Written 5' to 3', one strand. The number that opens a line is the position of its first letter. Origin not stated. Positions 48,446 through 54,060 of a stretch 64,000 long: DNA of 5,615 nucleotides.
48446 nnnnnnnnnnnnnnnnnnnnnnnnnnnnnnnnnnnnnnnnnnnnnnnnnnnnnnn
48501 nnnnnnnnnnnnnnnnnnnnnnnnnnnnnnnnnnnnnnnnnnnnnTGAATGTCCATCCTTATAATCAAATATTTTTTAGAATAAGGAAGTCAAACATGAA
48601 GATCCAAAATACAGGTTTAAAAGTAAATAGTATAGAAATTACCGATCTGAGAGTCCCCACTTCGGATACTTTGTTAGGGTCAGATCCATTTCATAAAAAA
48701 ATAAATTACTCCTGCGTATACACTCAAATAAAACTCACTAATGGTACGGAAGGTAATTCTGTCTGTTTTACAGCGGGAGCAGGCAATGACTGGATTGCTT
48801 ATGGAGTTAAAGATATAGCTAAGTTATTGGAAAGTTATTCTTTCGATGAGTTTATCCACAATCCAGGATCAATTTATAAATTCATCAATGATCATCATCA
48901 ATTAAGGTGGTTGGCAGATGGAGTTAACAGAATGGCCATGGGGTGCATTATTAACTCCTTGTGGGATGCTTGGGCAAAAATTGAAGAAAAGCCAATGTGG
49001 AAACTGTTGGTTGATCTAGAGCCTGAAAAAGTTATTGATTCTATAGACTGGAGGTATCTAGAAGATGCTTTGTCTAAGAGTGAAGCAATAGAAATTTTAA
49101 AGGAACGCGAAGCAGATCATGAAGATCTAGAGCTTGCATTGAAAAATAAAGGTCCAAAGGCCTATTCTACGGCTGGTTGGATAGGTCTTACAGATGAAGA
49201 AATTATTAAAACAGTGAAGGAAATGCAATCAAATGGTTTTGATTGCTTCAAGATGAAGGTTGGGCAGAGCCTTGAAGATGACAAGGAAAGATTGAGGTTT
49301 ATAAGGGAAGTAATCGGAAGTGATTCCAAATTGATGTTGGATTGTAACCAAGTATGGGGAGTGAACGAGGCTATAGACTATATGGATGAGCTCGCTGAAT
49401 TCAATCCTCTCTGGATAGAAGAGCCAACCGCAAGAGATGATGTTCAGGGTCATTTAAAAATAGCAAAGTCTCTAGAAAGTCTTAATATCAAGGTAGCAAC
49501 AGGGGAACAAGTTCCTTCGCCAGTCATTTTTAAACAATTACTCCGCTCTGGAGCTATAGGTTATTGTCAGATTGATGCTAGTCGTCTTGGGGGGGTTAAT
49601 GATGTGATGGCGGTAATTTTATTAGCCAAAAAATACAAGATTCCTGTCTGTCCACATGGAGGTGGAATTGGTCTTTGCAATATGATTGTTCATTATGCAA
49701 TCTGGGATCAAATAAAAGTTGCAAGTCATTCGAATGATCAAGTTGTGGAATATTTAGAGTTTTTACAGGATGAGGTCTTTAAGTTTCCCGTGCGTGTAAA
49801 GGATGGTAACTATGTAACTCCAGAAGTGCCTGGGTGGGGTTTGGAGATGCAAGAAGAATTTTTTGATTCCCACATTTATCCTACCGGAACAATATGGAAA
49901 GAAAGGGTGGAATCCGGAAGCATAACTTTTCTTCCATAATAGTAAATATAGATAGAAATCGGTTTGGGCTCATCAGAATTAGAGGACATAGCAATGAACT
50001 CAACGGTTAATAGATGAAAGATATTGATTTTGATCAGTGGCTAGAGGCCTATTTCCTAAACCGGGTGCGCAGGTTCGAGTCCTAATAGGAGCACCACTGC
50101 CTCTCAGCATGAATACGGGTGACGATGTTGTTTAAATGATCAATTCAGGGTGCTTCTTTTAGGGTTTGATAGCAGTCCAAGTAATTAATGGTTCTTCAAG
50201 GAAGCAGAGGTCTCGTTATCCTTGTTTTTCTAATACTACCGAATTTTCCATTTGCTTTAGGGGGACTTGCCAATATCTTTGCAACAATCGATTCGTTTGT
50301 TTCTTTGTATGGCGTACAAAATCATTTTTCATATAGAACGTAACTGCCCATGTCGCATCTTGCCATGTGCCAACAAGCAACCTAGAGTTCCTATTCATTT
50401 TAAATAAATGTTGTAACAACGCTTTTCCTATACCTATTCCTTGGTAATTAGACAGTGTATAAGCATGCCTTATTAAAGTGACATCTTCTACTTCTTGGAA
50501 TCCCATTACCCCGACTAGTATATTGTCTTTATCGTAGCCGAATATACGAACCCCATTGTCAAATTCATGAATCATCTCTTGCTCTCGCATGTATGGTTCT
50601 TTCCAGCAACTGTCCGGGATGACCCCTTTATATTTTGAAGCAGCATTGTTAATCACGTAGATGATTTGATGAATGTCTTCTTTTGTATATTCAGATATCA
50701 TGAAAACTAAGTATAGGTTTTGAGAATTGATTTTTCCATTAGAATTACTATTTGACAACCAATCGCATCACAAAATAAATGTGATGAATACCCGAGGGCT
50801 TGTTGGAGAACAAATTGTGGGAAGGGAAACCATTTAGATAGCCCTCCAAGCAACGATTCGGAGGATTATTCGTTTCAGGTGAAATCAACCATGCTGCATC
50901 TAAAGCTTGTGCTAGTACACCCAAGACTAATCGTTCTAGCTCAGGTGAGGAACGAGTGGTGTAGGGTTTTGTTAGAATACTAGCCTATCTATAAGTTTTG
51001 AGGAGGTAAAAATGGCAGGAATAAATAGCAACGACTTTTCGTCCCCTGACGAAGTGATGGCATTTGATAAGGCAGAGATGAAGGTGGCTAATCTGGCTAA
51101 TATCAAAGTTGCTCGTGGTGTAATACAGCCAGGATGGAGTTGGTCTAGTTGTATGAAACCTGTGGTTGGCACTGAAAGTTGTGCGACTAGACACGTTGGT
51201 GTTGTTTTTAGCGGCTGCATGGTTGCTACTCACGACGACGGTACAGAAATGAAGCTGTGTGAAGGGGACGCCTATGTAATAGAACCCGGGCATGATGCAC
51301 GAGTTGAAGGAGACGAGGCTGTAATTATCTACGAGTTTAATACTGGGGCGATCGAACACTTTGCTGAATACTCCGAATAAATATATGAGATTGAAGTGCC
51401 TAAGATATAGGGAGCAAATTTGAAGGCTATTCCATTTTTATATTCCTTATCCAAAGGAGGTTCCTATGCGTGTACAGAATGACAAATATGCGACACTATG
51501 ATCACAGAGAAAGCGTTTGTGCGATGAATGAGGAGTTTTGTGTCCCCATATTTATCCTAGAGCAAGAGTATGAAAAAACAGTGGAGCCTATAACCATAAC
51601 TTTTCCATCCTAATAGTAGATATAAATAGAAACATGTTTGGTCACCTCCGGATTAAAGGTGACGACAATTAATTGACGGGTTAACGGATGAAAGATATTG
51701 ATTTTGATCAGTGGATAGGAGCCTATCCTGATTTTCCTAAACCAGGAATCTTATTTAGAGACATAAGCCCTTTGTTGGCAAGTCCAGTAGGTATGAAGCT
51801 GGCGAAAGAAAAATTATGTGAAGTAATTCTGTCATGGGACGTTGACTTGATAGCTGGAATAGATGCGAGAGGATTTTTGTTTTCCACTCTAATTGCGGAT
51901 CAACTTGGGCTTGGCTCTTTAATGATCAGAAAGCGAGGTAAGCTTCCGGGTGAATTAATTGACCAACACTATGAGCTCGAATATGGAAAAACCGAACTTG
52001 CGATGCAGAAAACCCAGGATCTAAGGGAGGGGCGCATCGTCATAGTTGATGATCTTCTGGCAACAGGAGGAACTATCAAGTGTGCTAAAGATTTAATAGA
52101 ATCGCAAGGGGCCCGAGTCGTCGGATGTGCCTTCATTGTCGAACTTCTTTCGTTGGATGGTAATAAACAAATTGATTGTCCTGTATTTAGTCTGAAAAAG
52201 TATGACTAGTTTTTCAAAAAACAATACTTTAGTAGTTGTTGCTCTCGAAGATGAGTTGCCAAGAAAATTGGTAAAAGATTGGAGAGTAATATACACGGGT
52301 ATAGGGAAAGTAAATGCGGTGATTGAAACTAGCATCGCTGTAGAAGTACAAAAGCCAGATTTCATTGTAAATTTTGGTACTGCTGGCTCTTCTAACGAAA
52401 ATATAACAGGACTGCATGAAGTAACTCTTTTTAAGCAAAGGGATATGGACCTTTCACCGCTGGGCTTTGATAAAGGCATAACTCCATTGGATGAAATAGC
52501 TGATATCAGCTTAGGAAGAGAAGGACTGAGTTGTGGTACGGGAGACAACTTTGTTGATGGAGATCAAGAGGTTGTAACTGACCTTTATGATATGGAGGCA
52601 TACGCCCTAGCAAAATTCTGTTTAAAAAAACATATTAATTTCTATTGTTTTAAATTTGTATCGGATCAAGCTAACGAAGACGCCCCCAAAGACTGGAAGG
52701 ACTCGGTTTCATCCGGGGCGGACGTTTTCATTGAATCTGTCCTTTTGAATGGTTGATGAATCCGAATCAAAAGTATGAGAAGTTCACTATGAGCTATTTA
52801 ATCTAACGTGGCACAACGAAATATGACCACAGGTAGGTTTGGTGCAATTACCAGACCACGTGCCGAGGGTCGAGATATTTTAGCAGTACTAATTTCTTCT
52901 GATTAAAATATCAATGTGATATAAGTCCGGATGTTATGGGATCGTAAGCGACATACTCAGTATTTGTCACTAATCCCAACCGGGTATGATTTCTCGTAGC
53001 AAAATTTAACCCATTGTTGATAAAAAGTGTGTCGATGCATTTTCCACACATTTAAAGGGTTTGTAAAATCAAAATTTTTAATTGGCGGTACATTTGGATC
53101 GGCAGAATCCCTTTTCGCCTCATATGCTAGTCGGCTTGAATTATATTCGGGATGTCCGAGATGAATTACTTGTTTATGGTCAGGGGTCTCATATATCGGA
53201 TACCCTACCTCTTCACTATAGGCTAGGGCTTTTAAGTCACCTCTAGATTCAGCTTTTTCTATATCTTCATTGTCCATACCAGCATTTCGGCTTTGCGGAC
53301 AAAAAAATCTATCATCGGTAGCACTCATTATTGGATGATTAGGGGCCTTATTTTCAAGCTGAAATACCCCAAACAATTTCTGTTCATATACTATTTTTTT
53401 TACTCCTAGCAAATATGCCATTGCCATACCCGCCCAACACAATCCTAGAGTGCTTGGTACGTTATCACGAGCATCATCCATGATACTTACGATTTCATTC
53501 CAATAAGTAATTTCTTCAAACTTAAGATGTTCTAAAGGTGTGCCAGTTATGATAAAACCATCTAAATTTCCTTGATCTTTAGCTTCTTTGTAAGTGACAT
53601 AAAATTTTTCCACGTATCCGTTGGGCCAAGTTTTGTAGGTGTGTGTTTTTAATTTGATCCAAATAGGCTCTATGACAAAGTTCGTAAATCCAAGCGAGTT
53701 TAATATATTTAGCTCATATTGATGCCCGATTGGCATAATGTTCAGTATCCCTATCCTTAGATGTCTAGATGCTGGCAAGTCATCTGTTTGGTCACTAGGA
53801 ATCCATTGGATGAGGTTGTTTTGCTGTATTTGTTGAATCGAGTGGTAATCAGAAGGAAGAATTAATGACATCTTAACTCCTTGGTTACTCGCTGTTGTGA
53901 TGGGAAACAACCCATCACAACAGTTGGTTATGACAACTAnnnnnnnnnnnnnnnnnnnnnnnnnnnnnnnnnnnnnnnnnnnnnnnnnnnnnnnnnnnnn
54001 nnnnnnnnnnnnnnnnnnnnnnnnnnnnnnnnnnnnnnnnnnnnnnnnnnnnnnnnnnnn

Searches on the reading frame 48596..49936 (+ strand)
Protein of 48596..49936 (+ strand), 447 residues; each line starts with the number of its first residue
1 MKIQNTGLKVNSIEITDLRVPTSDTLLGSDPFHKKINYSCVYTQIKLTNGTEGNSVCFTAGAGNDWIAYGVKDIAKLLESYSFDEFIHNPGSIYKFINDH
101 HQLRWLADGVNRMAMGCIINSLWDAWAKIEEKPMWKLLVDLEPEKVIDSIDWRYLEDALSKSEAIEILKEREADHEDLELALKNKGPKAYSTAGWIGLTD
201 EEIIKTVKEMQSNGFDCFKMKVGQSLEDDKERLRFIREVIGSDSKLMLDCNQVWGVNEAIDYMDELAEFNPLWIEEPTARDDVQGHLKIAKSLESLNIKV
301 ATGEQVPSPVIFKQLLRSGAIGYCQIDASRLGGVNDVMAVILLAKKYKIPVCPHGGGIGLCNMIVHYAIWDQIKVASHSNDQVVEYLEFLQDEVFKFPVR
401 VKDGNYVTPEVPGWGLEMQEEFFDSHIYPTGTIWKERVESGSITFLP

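Call 33: search_protein_families(library=pfam, proteins=[window:48596-49936:+], max_evalue=1e-8)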
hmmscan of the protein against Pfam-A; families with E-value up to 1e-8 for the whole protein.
window:48596-49936:+ (447 aa): 1 family
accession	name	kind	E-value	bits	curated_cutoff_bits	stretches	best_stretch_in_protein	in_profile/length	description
PF13378.12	MR_MLE_C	-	3.1e-56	191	29.4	1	204-421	3-218/219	Enolase C-terminal domain-like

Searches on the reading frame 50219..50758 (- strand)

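Call 33: search_protein_families(library=pfam, proteins=[window:50219-50758:-], max_evalue=1e-8)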
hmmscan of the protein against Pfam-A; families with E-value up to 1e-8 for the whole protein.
window:50219-50758:- (180 aa): 2 families
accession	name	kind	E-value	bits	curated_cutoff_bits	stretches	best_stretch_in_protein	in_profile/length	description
PF13673.13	Acetyltransf_10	-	6e-11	42.9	23.6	1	40-156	10-116/128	Acetyltransferase (GNAT) domain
PF13508.13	Acetyltransf_7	-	8.2e-09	36.2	27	0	71-148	4-83/84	Acetyltransferase (GNAT) domain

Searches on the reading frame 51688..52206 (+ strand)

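Call 34: search_protein_families(library=pfam, proteins=[window:51688-52206:+], max_evalue=1e-8)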
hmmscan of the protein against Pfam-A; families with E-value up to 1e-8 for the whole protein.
window:51688-52206:+ (173 aa): 1 family
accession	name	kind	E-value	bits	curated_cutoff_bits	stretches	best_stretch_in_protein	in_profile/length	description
PF00156.33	Pribosyltran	-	2.1e-16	60.1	26.3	1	37-153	17-126/158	Phosphoribosyl transferase domain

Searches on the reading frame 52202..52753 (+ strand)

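Call 34: search_protein_families(library=pfam, proteins=[window:52202-52753:+], max_evalue=1e-8)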
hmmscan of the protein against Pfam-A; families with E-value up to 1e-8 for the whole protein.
window:52202-52753:+ (184 aa): 1 family
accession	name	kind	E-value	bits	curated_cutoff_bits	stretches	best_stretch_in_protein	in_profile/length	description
PF01048.26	PNP_UDP_1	-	2.2e-11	44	25.1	0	29-68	46-86/233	Phosphorylase superfamily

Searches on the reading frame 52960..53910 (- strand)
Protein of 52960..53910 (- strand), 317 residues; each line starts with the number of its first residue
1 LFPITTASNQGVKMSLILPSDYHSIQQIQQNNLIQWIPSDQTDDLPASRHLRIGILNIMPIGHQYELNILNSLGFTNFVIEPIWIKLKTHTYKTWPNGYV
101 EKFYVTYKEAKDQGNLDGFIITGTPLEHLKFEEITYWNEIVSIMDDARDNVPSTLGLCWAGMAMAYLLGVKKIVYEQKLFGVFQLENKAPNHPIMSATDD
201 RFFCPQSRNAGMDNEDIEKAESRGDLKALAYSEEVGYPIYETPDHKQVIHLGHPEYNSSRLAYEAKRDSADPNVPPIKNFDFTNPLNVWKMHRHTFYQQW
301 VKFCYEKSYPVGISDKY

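Call 34: search_protein_families(library=pfam, proteins=[window:52960-53910:-], max_evalue=1e-8)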
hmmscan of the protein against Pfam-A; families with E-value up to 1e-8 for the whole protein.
window:52960-53910:- (317 aa): 1 family
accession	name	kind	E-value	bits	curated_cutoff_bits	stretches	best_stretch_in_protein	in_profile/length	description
PF04204.22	HTS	-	2.4e-77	260.3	27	1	16-307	2-294/298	Homoserine O-succinyltransferase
